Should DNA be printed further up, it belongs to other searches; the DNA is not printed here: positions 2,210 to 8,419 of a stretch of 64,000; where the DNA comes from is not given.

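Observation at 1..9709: Dynein heavy chain with about 2.8 kaa of ORF upstream of the linker motif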

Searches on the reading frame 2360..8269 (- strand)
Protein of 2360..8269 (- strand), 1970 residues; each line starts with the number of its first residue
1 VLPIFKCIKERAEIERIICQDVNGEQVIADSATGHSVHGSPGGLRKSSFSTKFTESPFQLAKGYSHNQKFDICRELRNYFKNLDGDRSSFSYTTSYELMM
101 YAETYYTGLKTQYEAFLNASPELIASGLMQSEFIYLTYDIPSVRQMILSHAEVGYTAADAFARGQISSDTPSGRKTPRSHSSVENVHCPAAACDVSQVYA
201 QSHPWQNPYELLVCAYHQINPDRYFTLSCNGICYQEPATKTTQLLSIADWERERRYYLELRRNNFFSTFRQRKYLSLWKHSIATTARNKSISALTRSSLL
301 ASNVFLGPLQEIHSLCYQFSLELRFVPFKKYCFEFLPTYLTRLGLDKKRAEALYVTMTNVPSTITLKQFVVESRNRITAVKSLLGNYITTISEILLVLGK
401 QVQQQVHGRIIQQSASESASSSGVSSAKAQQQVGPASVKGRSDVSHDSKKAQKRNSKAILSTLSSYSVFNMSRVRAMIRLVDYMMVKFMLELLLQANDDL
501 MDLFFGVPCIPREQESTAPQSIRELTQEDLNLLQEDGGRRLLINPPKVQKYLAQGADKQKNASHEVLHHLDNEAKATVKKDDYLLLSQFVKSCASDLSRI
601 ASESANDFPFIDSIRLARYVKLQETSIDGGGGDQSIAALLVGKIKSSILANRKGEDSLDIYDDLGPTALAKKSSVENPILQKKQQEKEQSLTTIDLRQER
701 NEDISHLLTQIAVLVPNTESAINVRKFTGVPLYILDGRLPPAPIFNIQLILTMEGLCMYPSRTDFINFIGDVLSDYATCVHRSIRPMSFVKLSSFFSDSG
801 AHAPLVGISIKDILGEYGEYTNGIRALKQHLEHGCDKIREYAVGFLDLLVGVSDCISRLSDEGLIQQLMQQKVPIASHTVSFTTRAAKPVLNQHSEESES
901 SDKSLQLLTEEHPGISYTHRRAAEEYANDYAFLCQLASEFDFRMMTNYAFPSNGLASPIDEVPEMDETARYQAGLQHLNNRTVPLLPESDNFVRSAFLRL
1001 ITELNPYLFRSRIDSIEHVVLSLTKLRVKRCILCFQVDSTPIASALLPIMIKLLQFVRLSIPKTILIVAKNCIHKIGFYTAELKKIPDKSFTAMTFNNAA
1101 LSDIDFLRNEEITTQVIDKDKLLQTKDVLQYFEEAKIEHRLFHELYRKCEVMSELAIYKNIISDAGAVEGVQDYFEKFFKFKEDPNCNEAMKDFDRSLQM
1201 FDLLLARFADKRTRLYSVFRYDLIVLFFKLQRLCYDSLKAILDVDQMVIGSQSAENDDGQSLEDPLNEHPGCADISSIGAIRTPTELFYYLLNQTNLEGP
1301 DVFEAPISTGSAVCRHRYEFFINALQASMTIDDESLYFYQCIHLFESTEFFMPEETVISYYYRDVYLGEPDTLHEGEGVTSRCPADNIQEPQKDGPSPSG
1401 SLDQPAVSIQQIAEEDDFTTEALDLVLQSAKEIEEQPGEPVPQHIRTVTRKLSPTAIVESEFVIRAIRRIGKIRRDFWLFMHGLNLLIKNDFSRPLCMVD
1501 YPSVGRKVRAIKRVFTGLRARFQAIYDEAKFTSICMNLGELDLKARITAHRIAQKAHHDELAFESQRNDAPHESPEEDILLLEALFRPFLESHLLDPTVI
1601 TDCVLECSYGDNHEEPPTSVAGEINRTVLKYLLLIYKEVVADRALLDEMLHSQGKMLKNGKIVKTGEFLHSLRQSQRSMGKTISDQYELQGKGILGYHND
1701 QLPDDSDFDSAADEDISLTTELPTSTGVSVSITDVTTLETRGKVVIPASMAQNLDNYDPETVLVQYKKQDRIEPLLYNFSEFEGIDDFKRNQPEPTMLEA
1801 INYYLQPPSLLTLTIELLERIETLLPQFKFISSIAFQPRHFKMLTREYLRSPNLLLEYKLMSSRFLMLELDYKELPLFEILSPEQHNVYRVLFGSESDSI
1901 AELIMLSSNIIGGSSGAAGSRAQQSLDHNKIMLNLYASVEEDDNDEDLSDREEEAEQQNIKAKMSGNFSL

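Call 21: search_solved_structures(query=window:2360-8269:-, max_evalue=10, show_alignments=3)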
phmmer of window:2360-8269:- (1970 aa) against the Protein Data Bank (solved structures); distinct sequences matched with E-value up to 10: 11.
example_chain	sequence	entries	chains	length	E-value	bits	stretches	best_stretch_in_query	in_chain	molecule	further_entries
8glv_Fm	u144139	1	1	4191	1.4e-08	35.5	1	206-320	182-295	AAA+ ATPase domain-containing protein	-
9fqr_Xz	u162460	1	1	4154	2.6e-08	34.6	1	206-345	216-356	Dynein axonemal heavy chain 6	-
9d2f_T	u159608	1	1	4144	6.6e-08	33.3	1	206-344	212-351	Dynein, axonemal, heavy chain 6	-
8glv_Me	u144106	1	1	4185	7.7e-07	29.7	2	199-327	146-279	AAA+ ATPase domain-containing protein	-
8j07_g5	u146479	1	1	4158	8.8e-07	29.5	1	207-321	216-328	Dynein axonemal heavy chain 6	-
9e5c_6d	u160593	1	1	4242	1.4e-06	28.9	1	206-327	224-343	Dynein heavy chain, putative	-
9e5c_6c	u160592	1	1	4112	0.00025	21.4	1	207-322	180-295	Dynein heavy chain, putative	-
9y6s_6z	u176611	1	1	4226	0.00097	19.4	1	206-322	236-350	Dynein heavy chain, putative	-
8glv_Mm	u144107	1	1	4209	0.023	14.9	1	207-315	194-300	AAA+ ATPase domain-containing protein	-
6af2_A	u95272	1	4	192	0.083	13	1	1389-1486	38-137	HIT domain-containing protein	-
7tgh_C4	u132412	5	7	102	0.39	10.8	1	188-246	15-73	NDUC2 | Complex I-MNLL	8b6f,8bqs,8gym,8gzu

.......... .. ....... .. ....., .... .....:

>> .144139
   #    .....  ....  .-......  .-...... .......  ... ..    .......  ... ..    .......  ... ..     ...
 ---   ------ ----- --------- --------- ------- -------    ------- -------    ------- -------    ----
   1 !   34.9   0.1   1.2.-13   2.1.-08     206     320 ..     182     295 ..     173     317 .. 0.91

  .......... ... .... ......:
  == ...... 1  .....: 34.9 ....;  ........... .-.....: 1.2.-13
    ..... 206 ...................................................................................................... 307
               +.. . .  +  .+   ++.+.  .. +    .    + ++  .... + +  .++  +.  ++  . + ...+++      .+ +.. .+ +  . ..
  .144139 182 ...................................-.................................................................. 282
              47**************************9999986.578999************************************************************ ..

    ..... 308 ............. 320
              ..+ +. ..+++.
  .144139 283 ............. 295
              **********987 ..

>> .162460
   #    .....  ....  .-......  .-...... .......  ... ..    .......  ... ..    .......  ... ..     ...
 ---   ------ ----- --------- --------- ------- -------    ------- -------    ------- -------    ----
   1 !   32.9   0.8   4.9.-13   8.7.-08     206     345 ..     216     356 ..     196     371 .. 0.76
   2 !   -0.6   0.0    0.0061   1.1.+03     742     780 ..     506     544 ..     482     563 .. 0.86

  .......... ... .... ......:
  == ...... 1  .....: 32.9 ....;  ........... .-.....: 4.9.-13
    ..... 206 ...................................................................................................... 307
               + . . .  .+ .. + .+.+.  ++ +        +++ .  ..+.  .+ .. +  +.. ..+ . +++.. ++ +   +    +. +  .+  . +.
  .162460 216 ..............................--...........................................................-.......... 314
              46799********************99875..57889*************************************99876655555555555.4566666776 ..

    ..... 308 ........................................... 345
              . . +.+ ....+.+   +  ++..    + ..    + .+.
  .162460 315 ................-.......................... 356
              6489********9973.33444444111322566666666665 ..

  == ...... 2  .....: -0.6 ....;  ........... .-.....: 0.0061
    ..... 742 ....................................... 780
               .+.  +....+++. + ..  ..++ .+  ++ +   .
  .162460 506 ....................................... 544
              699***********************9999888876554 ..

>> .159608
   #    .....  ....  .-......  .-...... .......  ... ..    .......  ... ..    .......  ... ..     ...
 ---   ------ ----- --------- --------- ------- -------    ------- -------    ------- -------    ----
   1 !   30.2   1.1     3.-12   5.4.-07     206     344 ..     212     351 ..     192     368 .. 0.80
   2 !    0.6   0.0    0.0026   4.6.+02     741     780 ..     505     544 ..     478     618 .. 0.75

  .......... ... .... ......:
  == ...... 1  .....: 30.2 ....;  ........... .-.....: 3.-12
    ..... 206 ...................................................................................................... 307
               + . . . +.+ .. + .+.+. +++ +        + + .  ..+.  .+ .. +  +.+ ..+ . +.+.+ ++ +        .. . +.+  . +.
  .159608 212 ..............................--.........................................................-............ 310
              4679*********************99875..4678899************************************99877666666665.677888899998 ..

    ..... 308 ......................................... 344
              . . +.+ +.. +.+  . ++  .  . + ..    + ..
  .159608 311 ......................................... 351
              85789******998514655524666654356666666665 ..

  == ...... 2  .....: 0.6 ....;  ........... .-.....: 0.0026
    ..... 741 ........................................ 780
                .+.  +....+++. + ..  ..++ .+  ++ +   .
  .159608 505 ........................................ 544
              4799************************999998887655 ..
